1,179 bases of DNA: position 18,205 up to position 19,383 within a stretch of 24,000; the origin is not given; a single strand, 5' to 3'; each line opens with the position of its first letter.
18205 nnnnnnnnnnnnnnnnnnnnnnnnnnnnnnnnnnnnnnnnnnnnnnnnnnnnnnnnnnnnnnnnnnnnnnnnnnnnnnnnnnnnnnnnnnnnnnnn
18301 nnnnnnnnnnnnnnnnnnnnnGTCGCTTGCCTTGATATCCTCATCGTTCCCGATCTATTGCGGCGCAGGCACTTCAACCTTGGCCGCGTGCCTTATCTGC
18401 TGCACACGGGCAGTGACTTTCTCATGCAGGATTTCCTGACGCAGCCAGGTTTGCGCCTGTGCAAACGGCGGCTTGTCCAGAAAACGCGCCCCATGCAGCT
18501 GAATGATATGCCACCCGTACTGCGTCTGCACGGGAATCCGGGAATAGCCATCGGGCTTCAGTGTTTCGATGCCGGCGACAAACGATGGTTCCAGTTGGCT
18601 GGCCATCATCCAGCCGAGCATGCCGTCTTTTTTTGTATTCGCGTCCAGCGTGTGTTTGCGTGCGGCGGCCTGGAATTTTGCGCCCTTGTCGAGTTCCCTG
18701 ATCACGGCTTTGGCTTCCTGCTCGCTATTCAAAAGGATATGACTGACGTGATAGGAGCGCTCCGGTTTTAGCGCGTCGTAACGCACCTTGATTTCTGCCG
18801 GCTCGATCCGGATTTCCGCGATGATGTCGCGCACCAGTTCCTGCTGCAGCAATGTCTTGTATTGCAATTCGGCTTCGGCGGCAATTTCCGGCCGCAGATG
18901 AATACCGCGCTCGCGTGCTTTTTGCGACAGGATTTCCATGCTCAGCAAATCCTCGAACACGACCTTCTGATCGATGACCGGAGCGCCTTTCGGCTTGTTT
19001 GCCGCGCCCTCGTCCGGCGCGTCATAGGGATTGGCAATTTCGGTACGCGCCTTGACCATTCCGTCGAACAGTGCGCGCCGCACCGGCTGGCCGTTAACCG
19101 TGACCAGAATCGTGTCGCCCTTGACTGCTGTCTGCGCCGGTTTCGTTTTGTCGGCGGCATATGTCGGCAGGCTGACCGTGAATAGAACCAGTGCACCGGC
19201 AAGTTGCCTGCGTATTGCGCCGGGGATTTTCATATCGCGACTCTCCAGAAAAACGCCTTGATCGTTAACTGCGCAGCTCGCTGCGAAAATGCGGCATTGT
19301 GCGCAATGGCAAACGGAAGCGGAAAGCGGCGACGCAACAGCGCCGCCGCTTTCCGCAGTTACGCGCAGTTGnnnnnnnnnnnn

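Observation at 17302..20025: Minimal Bacillus-LipA-like lipase in one operon with a parvulin PPIase and a Lif-type foldase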

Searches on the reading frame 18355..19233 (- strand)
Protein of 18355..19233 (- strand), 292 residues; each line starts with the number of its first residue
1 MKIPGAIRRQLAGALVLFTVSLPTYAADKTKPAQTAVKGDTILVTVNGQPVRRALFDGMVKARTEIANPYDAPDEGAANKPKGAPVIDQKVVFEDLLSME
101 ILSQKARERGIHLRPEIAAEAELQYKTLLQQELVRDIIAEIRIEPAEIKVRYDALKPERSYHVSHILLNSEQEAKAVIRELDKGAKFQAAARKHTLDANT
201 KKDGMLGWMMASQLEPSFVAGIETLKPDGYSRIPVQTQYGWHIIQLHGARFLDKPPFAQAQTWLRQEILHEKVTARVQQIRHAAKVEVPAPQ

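Call 3: search_protein_families(library=pfam, proteins=[window:18355-19233:-], max_evalue=0.1)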
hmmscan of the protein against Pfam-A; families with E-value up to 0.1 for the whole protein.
window:18355-19233:- (292 aa): 3 families
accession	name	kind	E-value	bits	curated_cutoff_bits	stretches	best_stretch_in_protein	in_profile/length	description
PF00639.27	Rotamase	-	2.1e-13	51.5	21.7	1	170-247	18-96/97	PPIC-type PPIASE domain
PF13616.12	Rotamase_3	-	8.9e-13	49.2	22.5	1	157-246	13-112/116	PPIC-type PPIASE domain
PF13145.12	Rotamase_2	-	9.5e-10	39.8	27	1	145-261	3-120/121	PPIC-type PPIASE domain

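Call 4: search_protein_families(library=ncbifam, proteins=[window:18355-19233:-], max_evalue=0.1)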
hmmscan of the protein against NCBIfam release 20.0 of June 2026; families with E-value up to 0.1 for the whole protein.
window:18355-19233:- (292 aa): 9 families
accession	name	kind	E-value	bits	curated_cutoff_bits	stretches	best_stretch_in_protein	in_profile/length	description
NF000809.0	PRK00059.1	equivalog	4.7e-24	85.4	303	1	127-287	158-329/336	peptidylprolyl isomerase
NF002827.0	PRK03002.1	equivalog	3e-14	52.7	343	1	153-276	131-250/285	peptidylprolyl isomerase PrsA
NF002846.0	PRK03095.1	equivalog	2.5e-13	50.1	361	1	126-273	103-244/287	peptidylprolyl isomerase PrsA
NF003356.0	PRK04405.1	subfamily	4.1e-13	49.1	339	1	142-270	128-255/299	peptidylprolyl isomerase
NF008038.0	PRK10770.1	equivalog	3.9e-10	39.1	394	1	174-287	307-424/431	peptidylprolyl isomerase SurA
NF002824.0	PRK02998.1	subfamily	1.7e-09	37.5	360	1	146-276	125-248/283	peptidylprolyl isomerase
NF011969.0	PRK15441.1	equivalog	2.6e-09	37.4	127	1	164-246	8-89/93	peptidylprolyl isomerase PpiC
NF008054.0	PRK10788.1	equivalog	1e-08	34.4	493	1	141-273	247-382/626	peptidylprolyl isomerase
TIGR02933.1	nifM_nitrog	equivalog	0.00045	20.2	168.2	1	164-269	127-240/256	nitrogen fixation protein NifM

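Call 13: search_solved_structures(query=window:18355-19233:-, max_evalue=0.01, show_alignments=1)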
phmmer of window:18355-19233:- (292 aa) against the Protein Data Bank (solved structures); distinct sequences matched with E-value up to 0.01: 27.
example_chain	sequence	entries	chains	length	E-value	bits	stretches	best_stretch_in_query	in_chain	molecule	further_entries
6bhf_A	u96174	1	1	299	9.1e-19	71.1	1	11-287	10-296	Putative peptidyl-prolyl cis-trans isomerase HP_0175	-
5ez1_A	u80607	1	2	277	6.2e-18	68.4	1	39-287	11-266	Putative peptidyl-prolyl cis-trans isomerase HP_0175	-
1m5y_A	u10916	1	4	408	8.1e-15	58.1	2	147-284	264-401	Survival protein surA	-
9hg5_F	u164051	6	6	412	8.3e-15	58.1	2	147-284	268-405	Chaperone SurA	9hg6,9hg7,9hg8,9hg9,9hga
8pz1_F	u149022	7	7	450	1.3e-14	57.5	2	145-284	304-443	Chaperone SurA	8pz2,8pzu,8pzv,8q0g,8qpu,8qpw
4wo7_A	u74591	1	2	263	3.1e-14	56.3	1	123-275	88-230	Foldase protein PrsA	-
8qpv_F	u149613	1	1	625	3.8e-14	56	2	145-284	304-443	Chaperone SurA,Outer membrane protein X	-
8qp5_P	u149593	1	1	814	8.2e-14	54.8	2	145-284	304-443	Chaperone SurA,Serine protease EspP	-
3rfw_A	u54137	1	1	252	1.7e-13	53.8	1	83-287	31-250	Cell-binding factor 2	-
6vj4_A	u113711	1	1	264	1.1e-12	51.2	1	148-273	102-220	Peptidylprolyl isomerase PrsA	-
1zk6_A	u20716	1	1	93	3.1e-11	46.4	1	162-245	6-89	Foldase protein prsA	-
6xd8_A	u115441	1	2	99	1.7e-09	40.7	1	157-246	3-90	Foldase protein PrsA 1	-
2m08_A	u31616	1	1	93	6.6e-08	35.5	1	157-247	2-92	PpiC-type peptidyl-prolyl cis-trans isomerase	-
5htf_A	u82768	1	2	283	6.7e-08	35.5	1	123-288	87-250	Foldase protein PrsA 1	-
6vj6_A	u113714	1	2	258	4.5e-07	32.7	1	153-273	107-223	Peptidylprolyl isomerase (PrsA)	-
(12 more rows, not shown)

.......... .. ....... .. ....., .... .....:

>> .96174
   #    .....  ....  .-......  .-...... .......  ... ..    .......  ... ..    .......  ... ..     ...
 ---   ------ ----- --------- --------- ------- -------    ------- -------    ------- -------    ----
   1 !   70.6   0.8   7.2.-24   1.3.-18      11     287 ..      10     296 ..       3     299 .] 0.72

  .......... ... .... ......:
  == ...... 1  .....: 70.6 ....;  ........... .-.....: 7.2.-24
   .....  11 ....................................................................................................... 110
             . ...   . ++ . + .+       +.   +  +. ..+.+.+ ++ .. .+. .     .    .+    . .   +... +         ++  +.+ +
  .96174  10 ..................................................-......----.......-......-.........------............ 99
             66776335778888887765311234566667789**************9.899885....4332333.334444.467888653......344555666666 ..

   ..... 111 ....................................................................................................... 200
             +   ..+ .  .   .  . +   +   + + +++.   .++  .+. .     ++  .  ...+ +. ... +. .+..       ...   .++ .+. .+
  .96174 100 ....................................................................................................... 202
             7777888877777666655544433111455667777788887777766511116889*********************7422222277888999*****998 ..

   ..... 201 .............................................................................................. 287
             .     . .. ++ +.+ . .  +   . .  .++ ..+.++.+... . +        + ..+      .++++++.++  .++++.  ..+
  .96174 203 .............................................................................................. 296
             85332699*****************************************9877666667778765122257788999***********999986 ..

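Call 37: find_homologous_proteins(query=window:18355-19233:-, max_evalue=0.001)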
Query window:18355-19233:- (292 aa): 87 proteins with E <= 0.001 among 3029 candidates.
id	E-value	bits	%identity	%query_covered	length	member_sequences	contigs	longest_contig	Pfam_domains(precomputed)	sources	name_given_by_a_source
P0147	6.3e-187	637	100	100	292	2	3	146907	PF13145.13,PF00639.28,PF13616.13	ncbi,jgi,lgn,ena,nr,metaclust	ncbi:MAG: hypothetical protein A3I66_04880 [Burkholderiales bacterium RIFCSPLOWO2_02_FULL_57_36]|nr:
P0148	1.3e-155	535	83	100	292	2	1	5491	PF13145.13,PF00639.28,PF13616.13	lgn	-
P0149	2.7e-146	504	78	100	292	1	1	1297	PF13145.13,PF00639.28,PF13616.13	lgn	-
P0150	3.0e-141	488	76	100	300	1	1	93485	PF13145.13,PF00639.28,PF13616.13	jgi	jgi:peptidyl-prolyl cis-trans isomerase C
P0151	1.5e-140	485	76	100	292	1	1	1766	PF13145.13,PF00639.28,PF13616.13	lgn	-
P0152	4.5e-135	467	74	100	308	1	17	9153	PF13145.13,PF00639.28,PF13616.13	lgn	-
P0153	1.3e-132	459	75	99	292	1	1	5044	PF13145.13,PF00639.28,PF13616.13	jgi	jgi:peptidyl-prolyl cis-trans isomerase C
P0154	2.4e-132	458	72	100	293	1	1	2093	PF13145.13,PF00639.28,PF13616.13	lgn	-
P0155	1.4e-131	456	72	100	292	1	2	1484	PF13145.13,PF00639.28,PF13616.13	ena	-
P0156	7.6e-130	450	71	100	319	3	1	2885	PF13145.13,PF00639.28,PF13616.13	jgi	jgi:peptidyl-prolyl cis-trans isomerase C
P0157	3.8e-127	441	69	99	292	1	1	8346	PF13145.13,PF00639.28,PF13624.12,PF13616.13,PF13623.12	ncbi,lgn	-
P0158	5.4e-127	441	70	100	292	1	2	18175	PF13145.13,PF00639.28,PF13616.13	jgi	jgi:peptidyl-prolyl cis-trans isomerase C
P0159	8.5e-127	440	70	97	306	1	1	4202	PF13145.13,PF00639.28,PF13616.13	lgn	-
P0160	1.2e-126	440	71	97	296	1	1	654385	PF13145.13,PF00639.28,PF13616.13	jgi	jgi:peptidyl-prolyl cis-trans isomerase C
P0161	1.1e-125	437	69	100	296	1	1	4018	PF13145.13,PF00639.28,PF13616.13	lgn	-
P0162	2.6e-125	435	71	95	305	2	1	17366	PF13145.13,PF00639.28,PF13616.13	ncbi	ncbi:MAG TPA: peptidylprolyl isomerase [Noviherbaspirillum sp.]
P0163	2.7e-124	432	69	100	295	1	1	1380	PF13145.13,PF00639.28,PF13616.13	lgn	-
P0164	6.3e-124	431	70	100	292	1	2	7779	PF13145.13,PF00639.28,PF13616.13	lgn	-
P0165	8.1e-123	427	70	95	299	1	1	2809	PF13145.13,PF00639.28,PF13616.13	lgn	-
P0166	7.7e-120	417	66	99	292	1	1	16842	PF13145.13,PF00639.28,PF13616.13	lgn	-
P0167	9.0e-118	411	70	90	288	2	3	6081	PF13145.13,PF00639.28,PF13616.13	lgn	-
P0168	2.0e-116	406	67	99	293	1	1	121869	PF13145.13,PF00639.28,PF13624.12,PF13616.13,PF13623.12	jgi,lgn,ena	-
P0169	3.5e-115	402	67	92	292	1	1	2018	PF13145.13,PF00639.28,PF13616.13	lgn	-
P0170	6.1e-110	385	69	87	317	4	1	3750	PF13145.13,PF00639.28,PF13616.13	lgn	-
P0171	3.9e-109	382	63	98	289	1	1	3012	PF13145.13,PF00639.28,PF13616.13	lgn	-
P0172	5.0e-109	382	63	99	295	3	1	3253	PF13145.13,PF00639.28,PF13616.13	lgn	-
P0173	1.5e-99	351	58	97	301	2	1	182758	PF13145.13,PF00639.28,PF13616.13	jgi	jgi:peptidyl-prolyl cis-trans isomerase C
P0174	1.1e-74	269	48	99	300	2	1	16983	PF13145.13,PF00639.28,PF13624.12,PF13616.13,PF13623.12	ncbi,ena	-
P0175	3.2e-74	268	50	87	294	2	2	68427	PF00639.28,PF13624.12,PF13616.13,PF13623.12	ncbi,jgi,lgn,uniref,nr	ncbi:MAG TPA: peptidylprolyl isomerase [Noviherbaspirillum sp.]|jgi:peptidyl-prolyl cis-trans isomer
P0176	5.7e-74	267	46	99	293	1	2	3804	PF13145.13,PF00639.28,PF13624.12,PF13616.13,PF13623.12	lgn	-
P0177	1.1e-73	266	49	86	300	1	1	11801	PF13145.13,PF00639.28,PF13624.12,PF13616.13,PF13623.12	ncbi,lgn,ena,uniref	ncbi:peptidylprolyl isomerase [Noviherbaspirillum sp.]|uniref:peptidylprolyl isomerase n=1 Tax=Novih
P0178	2.1e-73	265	48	95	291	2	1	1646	PF13145.13,PF00639.28,PF13624.12,PF13616.13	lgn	-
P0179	5.0e-73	264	47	95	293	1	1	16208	PF13145.13,PF00639.28,PF13616.13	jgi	jgi:peptidyl-prolyl cis-trans isomerase C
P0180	3.1e-72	261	47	100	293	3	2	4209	PF13145.13,PF00639.28,PF13616.13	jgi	jgi:peptidyl-prolyl cis-trans isomerase C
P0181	3.9e-72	261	49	86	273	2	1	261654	PF13145.13,PF00639.28,PF13616.13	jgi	jgi:peptidyl-prolyl cis-trans isomerase C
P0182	3.6e-71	258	47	93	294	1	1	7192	PF13145.13,PF00639.28,PF13616.13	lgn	-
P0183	1.7e-70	256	46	96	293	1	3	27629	PF13145.13,PF00639.28,PF13616.13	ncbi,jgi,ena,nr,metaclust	ncbi:MAG: hypothetical protein A3I66_18115 [Burkholderiales bacterium RIFCSPLOWO2_02_FULL_57_36]|nr:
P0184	1.2e-69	253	46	96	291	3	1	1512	PF13145.13,PF00639.28,PF13624.12,PF13616.13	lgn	-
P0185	2.3e-69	252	46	93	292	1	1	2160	PF13145.13,PF00639.28,PF13616.13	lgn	-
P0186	3.8e-55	205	41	79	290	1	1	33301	PF13145.13,PF00639.28,PF13616.13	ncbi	-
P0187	4.1e-30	123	34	73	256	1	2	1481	PF13145.13,PF00639.28,PF13616.13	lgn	-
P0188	1.5e-29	121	33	84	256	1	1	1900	PF13145.13,PF00639.28,PF13616.13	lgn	-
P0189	2.0e-29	121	31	85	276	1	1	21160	PF13145.13,PF00639.28,PF13624.12,PF13616.13,PF13623.12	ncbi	ncbi:MAG TPA: peptidylprolyl isomerase [Steroidobacteraceae bacterium]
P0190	6.4e-29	119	29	94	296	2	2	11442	PF13145.13,PF00639.28,PF13624.12,PF13616.13,PF13623.12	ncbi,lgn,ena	-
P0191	7.8e-29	119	33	85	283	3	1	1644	PF13145.13,PF00639.28,PF13616.13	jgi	jgi:peptidyl-prolyl cis-trans isomerase C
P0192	9.6e-29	119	29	93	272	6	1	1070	PF13145.13,PF00639.28,PF13624.12,PF13616.13,PF13623.12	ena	-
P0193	5.0e-27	113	31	84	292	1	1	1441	PF13145.13,PF00639.28,PF13616.13,PF13623.12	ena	-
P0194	5.3e-27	113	31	84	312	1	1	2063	PF13145.13,PF00639.28,PF13624.12,PF13616.13,PF13623.12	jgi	-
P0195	8.9e-27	112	31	84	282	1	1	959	PF13145.13,PF00639.28,PF13616.13,PF13623.12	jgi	jgi:peptidyl-prolyl cis-trans isomerase C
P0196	7.3e-26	109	33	72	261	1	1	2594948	PF13145.13,PF00639.28,PF13616.13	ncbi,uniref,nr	ncbi:peptidylprolyl isomerase [Thiomicrorhabdus xiamenensis]|uniref:peptidylprolyl isomerase n=1 Tax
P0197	3.2e-25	107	28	93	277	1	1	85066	PF13145.13,PF00639.28,PF13616.13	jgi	jgi:peptidyl-prolyl cis-trans isomerase C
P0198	5.8e-25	106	29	84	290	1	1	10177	PF13145.13,PF00639.28,PF13624.12,PF13616.13,PF13623.12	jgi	jgi:peptidyl-prolyl cis-trans isomerase C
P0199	1.4e-24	105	30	88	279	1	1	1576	PF13145.13,PF00639.28,PF13616.13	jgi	jgi:peptidyl-prolyl cis-trans isomerase C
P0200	2.9e-24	104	32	92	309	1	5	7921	PF13145.13,PF00639.28,PF13616.13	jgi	jgi:peptidyl-prolyl cis-trans isomerase C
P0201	2.9e-24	104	29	83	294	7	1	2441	PF13145.13,PF00639.28,PF13616.13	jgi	jgi:peptidyl-prolyl cis-trans isomerase C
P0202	3.3e-24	104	29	96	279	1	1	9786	PF13145.13,PF00639.28,PF13616.13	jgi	jgi:peptidyl-prolyl cis-trans isomerase C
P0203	5.1e-24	103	29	88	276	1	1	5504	PF13145.13,PF00639.28,PF13624.12,PF13616.13,PF13623.12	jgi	jgi:peptidyl-prolyl cis-trans isomerase C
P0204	5.8e-24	103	27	83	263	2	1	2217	PF13145.13,PF00639.28,PF13616.13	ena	-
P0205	2.2e-23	101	34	66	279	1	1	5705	PF13145.13,PF00639.28,PF13616.13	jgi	jgi:peptidyl-prolyl cis-trans isomerase C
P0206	7.9e-21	93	30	84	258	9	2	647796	PF13145.13,PF00639.28,PF13616.13,PF13623.12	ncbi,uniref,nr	ncbi:peptidylprolyl isomerase [Achromobacter aloeverae]|uniref:peptidylprolyl isomerase n=1 Tax=Achr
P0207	8.2e-21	93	29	83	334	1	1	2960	PF13145.13,PF00639.28,PF13624.12,PF13616.13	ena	-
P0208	2.5e-20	91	29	84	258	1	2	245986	PF13145.13,PF00639.28,PF13616.13,PF13623.12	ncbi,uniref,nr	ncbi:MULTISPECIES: peptidylprolyl isomerase [unclassified Achromobacter]|uniref:peptidylprolyl isome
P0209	2.8e-20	91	29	84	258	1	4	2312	PF13145.13,PF00639.28,PF13616.13,PF13623.12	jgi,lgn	-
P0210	4.1e-20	90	28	99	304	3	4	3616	PF13145.13,PF00639.28,PF13616.13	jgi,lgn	jgi:peptidyl-prolyl cis-trans isomerase C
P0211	1.3e-19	89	28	84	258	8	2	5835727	PF13145.13,PF00639.28,PF13616.13,PF13623.12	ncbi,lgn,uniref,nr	ncbi:peptidylprolyl isomerase [Bordetella flabilis]|uniref:peptidylprolyl isomerase n=1 Tax=Bordetel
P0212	4.4e-19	87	29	84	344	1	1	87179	PF13145.13,PF00639.28,PF13624.12,PF13616.13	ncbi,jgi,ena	jgi:peptidyl-prolyl cis-trans isomerase C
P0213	1.0e-18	86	29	84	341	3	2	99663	PF13145.13,PF00639.28,PF13624.12,PF13616.13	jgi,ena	-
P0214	1.2e-18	86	32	59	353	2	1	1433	PF13145.13,PF00639.28,PF04542.21,PF08281.19,PF13616.13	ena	-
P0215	3.1e-18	84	31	78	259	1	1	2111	PF13145.13,PF00639.28,PF13616.13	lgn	-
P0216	7.0e-18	83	35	57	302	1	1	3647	PF13145.13,PF00639.28,PF13624.12,PF13616.13,PF13623.12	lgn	-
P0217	7.7e-18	83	27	64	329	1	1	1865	PF13145.13,PF00639.28,PF13624.12,PF13616.13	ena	-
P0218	2.7e-10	58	34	43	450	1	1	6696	PF13145.13,PF00639.28,PF13624.12,PF13616.13,PF13623.12,PF09312.17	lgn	-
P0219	5.4e-10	57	32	50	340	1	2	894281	PF13145.13,PF00639.28,PF13624.12,PF13616.13,PF13623.12,PF09312.17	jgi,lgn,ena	-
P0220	1.1e-9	56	30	50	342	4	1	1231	PF13145.13,PF00639.28,PF13624.12,PF13616.13,PF13623.12,PF09312.17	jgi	jgi:parvulin-like peptidyl-prolyl isomerase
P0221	6.2e-7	47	27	86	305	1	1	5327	PF13145.13,PF00639.28,PF13616.13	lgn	-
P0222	3.1e-6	45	24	98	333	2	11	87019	PF13145.13,PF00639.28,PF13624.12,PF13616.13,PF13623.12,PF09312.17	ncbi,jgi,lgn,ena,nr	ncbi:MAG: hypothetical protein A2512_11080 [Deltaproteobacteria bacterium RIFOXYD12_FULL_56_24]|nr:M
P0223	4.4e-6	44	30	54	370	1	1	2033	PF13145.13,PF00639.28,PF13616.13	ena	-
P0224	6.3e-6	44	24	96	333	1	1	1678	PF13145.13,PF00639.28,PF13624.12,PF13616.13,PF13623.12,PF09312.17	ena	-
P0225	8.5e-6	43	30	54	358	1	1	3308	PF13145.13,PF00639.28,PF13616.13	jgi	jgi:peptidyl-prolyl cis-trans isomerase C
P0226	2.6e-5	42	24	96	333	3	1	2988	PF13145.13,PF00639.28,PF13624.12,PF13616.13,PF13623.12,PF09312.17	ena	-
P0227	3.2e-5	42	30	43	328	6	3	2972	PF13145.13,PF00639.28,PF13624.12,PF13616.13,PF13623.12,PF09312.17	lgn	-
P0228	4.3e-5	41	28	54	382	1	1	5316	PF13145.13,PF00639.28,PF13616.13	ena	-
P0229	5.2e-5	41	31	41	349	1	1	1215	PF13145.13,PF00639.28,PF13624.12,PF13616.13,PF13623.12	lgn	-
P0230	9.3e-5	40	23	93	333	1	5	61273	PF13145.13,PF00639.28,PF13624.12,PF13616.13,PF13623.12,PF09312.17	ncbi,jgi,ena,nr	ncbi:MAG: hypothetical protein A2505_05575 [Deltaproteobacteria bacterium RIFOXYD12_FULL_55_16]|nr:M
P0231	1.0e-4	40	29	54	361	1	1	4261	PF13145.13,PF00639.28,PF13616.13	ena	-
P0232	1.0e-4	40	24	96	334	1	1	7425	PF13145.13,PF00639.28,PF13624.12,PF13616.13,PF13623.12,PF09312.17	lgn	-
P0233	1.4e-4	39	27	54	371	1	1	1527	PF13145.13,PF00639.28,PF13616.13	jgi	jgi:peptidyl-prolyl cis-trans isomerase C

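Call 39: find_encoding_contigs(protein=P0186, flank=4000, max_places=1)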
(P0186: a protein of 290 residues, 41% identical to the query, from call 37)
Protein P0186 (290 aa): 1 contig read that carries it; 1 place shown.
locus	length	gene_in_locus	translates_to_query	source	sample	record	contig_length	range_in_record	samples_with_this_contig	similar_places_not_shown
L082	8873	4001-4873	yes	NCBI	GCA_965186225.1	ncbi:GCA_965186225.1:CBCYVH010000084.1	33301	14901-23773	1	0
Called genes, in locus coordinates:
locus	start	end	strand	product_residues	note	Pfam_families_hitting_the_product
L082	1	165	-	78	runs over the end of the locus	PF02416:TatA_B_E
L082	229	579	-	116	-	PF11969:DcpS_C, PF01230:HIT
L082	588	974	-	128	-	-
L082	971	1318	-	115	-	PF01503:PRA-PH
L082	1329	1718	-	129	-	PF01502:PRA-CH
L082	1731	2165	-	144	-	PF00293:NUDIX, PF14815:NUDIX_4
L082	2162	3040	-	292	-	PF05673:DUF815, PF13191:AAA_16 (faint)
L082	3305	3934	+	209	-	PF24096:DUF7379, PF06028:DUF915 (faint), PF01674:Lipase_2, PF02089:Palm_thioest, PF05057:DUF676 (weak), PF07819:PGAP1 (faint)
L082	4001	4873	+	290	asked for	PF13145:Rotamase_2, PF00639:Rotamase, PF13616:Rotamase_3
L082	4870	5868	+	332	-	PF03280:Lipase_chap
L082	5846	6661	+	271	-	PF13145:Rotamase_2, PF13616:Rotamase_3, PF00639:Rotamase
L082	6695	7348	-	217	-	PF00440:TetR_N, PF22276:SlmA-like_C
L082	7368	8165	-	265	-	PF00702:Hydrolase, PF13419:HAD_2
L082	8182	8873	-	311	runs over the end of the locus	PF00696:AA_kinase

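Call 40: find_encoding_contigs(protein=P0189, flank=4000, max_places=1)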
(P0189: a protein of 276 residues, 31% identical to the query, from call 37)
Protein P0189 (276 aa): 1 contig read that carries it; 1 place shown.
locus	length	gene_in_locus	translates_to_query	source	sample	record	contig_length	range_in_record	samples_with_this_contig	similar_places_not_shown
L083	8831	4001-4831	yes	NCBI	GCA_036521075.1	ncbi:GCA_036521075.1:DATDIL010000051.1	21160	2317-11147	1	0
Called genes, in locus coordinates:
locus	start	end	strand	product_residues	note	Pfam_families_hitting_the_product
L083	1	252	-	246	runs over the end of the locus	PF04079:SMC_ScpB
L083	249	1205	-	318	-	PF02616:SMC_ScpA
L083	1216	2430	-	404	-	PF00579:tRNA-synt_1b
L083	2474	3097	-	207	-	PF01300:Sua5_yciO_yrdC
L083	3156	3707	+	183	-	PF04279:IspA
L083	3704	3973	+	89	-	PF01722:BolA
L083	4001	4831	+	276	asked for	PF13623:SurA_N_2 (weak), PF13624:SurA_N_3 (weak), PF13145:Rotamase_2, PF13616:Rotamase_3, PF00639:Rotamase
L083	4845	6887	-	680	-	PF22745:Nlig-Ia, PF01653:DNA_ligase_aden, PF03120:OB_DNA_ligase, PF03119:DNA_ligase_ZBD, PF14520:HHH_5 (weak), PF12826:HHH_2, PF14520:HHH_5, PF00533:BRCT, +1 more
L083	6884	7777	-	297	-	PF04354:ZipA_C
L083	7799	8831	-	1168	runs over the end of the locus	PF02463:SMC_N, PF13175:AAA_15 (weak), PF13304:AAA_21 (faint), PF13476:AAA_23, PF06470:SMC_hinge (weak)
